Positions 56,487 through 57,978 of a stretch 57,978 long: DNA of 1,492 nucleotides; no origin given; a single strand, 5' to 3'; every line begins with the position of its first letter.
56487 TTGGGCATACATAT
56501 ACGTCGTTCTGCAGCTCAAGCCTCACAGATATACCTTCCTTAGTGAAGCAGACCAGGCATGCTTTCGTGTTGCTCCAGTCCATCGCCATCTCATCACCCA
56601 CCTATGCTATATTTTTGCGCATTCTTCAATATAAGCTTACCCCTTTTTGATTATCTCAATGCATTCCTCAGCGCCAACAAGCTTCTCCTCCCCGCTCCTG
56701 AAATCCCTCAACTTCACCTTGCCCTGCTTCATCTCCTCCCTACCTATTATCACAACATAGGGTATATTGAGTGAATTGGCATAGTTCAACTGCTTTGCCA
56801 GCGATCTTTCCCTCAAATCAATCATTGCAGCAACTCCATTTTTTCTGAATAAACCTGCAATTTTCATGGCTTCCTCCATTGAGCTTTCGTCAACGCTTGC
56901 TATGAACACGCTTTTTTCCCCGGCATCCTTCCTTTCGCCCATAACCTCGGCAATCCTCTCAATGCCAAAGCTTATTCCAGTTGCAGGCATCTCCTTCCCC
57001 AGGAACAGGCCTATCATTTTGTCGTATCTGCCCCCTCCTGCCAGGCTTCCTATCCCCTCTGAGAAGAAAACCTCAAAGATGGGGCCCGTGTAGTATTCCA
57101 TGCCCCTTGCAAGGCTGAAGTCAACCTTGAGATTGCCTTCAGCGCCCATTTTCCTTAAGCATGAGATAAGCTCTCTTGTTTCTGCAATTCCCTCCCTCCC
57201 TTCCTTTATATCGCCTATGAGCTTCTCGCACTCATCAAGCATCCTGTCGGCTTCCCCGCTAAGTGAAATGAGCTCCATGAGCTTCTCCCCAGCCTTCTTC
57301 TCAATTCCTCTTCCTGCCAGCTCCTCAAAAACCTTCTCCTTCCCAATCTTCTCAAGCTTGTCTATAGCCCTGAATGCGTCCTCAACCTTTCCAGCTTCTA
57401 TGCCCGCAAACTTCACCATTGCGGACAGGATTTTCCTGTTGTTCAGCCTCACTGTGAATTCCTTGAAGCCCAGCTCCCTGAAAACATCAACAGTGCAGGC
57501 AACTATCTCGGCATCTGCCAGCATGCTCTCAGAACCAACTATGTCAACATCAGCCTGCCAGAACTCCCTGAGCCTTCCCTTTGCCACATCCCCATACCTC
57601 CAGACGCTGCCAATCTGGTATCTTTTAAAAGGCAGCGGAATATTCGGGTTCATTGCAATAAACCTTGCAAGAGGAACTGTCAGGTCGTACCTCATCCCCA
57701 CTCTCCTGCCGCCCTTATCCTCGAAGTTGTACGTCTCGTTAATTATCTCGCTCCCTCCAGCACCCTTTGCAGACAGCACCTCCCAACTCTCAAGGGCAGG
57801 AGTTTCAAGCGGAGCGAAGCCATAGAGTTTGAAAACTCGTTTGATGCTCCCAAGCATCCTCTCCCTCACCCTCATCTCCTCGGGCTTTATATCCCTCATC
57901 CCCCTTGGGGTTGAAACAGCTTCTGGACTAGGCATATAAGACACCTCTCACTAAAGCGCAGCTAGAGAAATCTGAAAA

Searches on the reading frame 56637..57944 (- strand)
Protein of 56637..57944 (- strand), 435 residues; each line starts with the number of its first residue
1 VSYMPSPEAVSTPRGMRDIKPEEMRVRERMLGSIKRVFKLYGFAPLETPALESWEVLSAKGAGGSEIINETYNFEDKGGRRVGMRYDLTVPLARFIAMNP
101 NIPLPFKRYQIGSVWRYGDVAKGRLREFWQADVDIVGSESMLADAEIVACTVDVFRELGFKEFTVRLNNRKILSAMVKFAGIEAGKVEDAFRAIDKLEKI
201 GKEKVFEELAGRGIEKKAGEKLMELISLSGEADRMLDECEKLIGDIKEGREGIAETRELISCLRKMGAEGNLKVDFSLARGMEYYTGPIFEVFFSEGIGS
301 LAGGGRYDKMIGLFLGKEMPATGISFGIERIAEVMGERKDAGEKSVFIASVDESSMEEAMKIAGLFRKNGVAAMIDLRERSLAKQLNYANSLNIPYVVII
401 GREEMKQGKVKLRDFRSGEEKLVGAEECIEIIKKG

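Call 24: search_protein_families(library=pfam, proteins=[window:56637-57944:-])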
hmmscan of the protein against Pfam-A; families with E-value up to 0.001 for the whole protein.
window:56637-57944:- (435 aa): 5 families
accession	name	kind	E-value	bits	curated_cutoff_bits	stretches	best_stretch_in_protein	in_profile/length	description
PF13393.11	tRNA-synt_His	-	3.6e-50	171.4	25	1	15-331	1-308/308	Histidyl-tRNA synthetase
PF03129.25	HGTP_anticodon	-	1.5e-18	67.2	21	1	346-434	2-93/94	Anticodon binding domain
PF00587.30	tRNA-synt_2b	-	4.3e-07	30.6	29.3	1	72-339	1-110/179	tRNA synthetase class II core domain (G, H, P, S and T)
PF01409.25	tRNA-synt_2d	-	4.3e-05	23.5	19.8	1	17-169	9-164/246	tRNA synthetases class II core domain (F)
PF00152.25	tRNA-synt_2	-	0.00046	19.8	25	0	108-163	94-144/308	tRNA synthetases class II (D, K and N)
